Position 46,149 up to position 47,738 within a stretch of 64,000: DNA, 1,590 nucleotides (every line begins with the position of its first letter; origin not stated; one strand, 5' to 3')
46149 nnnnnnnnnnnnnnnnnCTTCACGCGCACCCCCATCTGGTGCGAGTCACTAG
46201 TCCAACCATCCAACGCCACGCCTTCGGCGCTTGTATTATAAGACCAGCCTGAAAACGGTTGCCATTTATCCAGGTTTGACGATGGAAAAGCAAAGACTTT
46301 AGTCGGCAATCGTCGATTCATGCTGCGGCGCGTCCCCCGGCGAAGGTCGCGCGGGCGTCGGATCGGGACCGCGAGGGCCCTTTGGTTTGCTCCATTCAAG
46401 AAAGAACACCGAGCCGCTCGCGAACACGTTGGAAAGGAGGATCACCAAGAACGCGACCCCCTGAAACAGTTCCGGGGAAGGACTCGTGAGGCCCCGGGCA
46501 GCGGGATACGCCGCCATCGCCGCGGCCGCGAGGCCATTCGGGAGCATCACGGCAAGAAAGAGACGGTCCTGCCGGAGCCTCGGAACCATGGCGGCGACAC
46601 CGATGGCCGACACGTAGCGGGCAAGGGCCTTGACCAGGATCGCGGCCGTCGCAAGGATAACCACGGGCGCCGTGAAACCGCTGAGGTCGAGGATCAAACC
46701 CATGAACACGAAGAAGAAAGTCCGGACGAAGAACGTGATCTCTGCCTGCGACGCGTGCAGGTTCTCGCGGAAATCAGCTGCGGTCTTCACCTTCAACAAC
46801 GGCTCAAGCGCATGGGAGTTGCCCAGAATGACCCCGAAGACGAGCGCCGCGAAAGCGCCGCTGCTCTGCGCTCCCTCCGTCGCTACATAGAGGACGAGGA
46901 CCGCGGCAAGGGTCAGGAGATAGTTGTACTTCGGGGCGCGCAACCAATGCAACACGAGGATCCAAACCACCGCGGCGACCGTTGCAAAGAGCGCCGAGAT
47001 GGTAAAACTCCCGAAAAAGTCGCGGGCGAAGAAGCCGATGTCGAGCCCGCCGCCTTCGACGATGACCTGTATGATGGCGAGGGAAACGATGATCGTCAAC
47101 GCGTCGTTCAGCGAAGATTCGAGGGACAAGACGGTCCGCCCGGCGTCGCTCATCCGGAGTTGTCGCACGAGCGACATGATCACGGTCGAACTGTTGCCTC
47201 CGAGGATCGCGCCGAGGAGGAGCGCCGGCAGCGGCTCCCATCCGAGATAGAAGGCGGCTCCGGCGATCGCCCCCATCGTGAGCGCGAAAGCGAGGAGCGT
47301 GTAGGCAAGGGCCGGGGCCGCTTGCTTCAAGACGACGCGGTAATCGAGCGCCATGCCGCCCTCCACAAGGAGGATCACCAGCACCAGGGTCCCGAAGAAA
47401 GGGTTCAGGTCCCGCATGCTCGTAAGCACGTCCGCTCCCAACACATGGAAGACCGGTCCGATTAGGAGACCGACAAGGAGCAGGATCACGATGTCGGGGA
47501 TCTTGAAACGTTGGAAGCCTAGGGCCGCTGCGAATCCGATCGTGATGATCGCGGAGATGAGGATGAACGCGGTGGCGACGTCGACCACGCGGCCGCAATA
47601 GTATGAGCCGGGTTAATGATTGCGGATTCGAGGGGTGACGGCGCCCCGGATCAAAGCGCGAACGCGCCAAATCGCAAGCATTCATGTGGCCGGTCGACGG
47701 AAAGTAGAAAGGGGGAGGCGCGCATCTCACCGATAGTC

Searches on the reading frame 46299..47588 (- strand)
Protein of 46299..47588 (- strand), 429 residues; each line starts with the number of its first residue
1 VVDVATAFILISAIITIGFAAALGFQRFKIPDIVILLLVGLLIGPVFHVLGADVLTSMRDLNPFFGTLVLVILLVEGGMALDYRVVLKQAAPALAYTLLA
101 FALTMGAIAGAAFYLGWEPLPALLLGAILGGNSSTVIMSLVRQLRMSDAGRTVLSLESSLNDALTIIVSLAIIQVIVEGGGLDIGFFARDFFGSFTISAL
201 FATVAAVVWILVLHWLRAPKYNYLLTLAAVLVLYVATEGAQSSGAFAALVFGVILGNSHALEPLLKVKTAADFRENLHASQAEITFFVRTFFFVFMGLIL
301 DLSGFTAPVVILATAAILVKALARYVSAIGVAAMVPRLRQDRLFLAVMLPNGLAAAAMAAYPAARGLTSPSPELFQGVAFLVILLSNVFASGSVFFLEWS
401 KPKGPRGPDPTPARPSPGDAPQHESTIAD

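Call 13: search_protein_families(library=pfam, proteins=[window:46299-47588:-], max_evalue=0.01)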
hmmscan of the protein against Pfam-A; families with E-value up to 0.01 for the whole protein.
window:46299-47588:- (429 aa): 1 family
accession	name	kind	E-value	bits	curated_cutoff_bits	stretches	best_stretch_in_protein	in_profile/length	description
PF00999.27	Na_H_Exchanger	-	2.3e-34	119.3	26.2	1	17-396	4-371/375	Sodium/hydrogen exchanger, transmembrane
